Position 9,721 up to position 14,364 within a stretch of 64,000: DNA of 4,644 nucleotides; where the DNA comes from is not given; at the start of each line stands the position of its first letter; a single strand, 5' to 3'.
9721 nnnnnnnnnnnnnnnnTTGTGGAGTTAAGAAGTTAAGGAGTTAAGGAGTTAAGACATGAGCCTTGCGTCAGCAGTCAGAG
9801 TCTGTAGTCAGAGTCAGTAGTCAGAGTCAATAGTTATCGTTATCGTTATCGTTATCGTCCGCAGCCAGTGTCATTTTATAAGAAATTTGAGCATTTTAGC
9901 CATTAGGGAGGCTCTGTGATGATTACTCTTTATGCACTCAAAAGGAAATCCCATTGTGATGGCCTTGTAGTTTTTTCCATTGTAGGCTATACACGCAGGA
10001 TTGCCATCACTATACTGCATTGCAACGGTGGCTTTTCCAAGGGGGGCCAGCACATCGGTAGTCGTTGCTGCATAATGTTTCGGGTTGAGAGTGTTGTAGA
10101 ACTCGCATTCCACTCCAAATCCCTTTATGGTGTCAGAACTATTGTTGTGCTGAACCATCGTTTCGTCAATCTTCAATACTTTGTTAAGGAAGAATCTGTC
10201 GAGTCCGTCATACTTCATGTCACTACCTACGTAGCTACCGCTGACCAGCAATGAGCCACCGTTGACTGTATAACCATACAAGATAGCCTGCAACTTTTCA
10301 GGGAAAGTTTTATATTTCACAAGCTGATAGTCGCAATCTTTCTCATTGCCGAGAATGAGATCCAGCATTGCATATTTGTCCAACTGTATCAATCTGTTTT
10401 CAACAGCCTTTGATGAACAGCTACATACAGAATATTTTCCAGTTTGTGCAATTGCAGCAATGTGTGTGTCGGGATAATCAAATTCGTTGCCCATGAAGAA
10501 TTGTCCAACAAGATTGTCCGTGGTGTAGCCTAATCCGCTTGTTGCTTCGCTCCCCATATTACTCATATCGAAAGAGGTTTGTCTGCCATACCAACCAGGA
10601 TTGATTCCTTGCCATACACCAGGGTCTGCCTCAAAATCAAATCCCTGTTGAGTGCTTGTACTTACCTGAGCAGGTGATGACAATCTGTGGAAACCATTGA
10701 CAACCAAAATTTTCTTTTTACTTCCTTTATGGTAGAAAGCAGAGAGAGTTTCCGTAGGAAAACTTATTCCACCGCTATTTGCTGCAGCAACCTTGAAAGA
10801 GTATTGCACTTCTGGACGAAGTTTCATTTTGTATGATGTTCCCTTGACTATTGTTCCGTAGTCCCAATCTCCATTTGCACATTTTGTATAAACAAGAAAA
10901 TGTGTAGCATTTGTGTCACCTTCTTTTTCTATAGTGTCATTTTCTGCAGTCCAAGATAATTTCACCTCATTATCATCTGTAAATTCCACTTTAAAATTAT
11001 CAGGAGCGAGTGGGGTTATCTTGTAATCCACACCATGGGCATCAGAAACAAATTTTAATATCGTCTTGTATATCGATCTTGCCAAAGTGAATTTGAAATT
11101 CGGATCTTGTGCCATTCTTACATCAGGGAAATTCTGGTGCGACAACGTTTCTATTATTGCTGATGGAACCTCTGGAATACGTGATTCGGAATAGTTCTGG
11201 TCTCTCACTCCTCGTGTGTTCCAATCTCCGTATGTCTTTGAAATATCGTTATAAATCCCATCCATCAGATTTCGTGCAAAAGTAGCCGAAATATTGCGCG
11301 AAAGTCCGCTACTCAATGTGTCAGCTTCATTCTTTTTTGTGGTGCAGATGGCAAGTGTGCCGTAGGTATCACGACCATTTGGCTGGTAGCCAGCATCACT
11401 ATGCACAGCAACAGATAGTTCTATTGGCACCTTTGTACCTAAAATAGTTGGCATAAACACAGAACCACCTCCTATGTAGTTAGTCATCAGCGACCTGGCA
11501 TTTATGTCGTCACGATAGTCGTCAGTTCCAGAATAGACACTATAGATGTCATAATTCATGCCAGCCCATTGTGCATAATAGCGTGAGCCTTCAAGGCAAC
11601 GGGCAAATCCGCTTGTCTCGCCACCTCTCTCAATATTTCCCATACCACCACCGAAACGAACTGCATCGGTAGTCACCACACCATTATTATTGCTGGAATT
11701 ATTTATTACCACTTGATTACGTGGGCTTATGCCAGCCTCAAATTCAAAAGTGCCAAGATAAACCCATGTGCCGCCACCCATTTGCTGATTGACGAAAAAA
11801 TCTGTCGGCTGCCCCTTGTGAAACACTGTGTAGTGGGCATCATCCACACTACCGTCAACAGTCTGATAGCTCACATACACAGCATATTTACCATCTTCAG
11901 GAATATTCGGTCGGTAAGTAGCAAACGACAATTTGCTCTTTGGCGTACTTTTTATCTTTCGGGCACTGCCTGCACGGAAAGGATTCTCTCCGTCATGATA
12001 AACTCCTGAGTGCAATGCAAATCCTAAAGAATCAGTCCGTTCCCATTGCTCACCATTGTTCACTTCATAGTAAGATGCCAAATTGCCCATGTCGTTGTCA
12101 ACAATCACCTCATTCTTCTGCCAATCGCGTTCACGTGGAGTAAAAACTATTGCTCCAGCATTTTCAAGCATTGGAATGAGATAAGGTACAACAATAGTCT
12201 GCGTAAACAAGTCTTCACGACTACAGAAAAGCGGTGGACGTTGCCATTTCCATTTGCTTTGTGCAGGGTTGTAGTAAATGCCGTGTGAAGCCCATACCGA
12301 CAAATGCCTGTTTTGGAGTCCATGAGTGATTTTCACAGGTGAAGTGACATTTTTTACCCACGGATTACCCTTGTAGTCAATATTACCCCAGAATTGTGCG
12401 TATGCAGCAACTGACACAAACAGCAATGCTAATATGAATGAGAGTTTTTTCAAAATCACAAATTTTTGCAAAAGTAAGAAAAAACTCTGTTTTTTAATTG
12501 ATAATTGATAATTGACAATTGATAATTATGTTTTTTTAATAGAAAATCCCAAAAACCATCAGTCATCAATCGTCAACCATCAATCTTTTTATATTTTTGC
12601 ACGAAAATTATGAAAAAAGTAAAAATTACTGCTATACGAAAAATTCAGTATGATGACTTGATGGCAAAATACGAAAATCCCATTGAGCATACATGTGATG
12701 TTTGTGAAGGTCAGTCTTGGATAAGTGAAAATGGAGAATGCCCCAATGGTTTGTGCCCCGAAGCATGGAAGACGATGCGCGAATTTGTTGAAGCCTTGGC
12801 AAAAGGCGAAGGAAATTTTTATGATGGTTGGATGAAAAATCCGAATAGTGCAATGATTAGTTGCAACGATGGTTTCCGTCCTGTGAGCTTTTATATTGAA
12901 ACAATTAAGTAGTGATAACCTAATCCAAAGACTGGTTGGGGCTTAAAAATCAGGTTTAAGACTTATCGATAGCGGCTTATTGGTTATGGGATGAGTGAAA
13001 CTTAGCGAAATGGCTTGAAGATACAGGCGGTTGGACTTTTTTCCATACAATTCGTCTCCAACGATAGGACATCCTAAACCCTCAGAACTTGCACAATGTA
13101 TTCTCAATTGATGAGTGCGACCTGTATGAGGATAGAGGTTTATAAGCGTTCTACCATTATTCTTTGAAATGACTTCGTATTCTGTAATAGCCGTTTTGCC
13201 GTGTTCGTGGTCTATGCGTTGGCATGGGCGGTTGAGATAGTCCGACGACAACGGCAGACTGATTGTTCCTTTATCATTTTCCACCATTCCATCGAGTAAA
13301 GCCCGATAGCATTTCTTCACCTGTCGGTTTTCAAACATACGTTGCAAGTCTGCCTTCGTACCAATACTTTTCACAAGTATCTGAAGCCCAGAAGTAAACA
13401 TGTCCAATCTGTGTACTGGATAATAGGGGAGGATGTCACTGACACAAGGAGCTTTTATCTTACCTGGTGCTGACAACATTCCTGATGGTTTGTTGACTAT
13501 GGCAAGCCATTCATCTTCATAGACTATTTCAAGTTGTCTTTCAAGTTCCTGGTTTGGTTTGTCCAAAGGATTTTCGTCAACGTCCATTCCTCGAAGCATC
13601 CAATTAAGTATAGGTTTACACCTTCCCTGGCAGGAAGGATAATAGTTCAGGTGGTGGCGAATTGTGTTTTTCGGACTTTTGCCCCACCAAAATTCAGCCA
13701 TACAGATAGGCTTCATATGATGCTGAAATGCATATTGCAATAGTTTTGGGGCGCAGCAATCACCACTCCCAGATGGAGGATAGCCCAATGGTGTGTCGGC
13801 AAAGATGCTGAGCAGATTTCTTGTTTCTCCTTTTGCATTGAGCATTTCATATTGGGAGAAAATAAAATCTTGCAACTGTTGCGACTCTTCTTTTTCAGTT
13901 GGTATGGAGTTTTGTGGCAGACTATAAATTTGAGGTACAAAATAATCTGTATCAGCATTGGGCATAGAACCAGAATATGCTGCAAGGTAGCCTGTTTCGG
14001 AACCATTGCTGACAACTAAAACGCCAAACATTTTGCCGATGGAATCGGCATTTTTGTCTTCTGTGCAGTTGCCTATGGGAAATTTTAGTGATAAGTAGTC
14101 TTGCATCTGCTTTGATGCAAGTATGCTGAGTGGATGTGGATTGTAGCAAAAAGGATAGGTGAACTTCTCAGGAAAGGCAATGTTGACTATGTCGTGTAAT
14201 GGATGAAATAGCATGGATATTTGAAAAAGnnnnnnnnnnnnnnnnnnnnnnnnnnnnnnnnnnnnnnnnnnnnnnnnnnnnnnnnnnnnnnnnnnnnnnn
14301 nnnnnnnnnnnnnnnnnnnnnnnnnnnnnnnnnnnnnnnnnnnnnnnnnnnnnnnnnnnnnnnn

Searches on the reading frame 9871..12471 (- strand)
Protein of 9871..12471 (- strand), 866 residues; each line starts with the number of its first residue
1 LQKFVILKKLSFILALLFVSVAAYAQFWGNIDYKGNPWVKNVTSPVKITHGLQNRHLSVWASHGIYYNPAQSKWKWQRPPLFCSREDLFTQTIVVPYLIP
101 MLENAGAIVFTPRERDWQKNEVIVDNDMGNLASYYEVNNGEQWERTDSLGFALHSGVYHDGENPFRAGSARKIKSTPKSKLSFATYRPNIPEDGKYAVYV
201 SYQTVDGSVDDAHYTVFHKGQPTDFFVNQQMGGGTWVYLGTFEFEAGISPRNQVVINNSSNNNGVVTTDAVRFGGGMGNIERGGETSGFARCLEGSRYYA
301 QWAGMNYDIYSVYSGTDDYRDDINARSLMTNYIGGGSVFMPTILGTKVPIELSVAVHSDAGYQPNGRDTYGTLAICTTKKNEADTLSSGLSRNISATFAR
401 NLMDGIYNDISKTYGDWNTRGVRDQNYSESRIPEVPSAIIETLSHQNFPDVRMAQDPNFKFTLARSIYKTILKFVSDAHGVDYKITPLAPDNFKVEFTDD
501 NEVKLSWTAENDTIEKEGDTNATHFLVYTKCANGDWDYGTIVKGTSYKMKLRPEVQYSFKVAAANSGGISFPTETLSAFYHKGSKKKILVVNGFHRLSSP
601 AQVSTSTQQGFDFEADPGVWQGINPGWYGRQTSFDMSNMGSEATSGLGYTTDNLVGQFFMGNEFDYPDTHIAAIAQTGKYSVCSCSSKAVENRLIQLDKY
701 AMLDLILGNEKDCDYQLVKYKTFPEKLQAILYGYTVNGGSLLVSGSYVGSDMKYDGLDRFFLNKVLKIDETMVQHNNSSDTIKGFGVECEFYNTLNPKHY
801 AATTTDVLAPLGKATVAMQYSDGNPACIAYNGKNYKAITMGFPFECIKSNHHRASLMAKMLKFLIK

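Call 12: search_protein_families(library=pfam, proteins=[window:9871-12471:-], max_evalue=0.001)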
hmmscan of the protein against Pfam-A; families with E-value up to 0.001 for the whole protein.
window:9871-12471:- (866 aa): 3 families
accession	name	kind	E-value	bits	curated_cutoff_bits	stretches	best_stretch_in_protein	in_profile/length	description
PF25275.1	Golvesin_C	-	1.7e-23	83.6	31.6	1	173-273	33-130/132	Golvesin C-terminal domain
PF00041.27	fn3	-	3.9e-06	27.4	25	1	489-577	2-82/84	Fibronectin type III domain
PF01520.23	Amidase_3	-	0.0007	20.1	27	0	351-472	69-173/174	N-acetylmuramoyl-L-alanine amidase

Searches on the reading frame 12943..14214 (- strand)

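Call 48: search_protein_families(library=pfam, proteins=[window:12943-14214:-], max_evalue=0.001)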
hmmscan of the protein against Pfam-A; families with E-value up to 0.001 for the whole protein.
window:12943-14214:- (423 aa): 1 family
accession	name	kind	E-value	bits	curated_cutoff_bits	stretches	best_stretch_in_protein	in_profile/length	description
PF00849.27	PseudoU_synth_2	-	5.5e-27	95.3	26.8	1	238-376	3-152/152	RNA pseudouridylate synthase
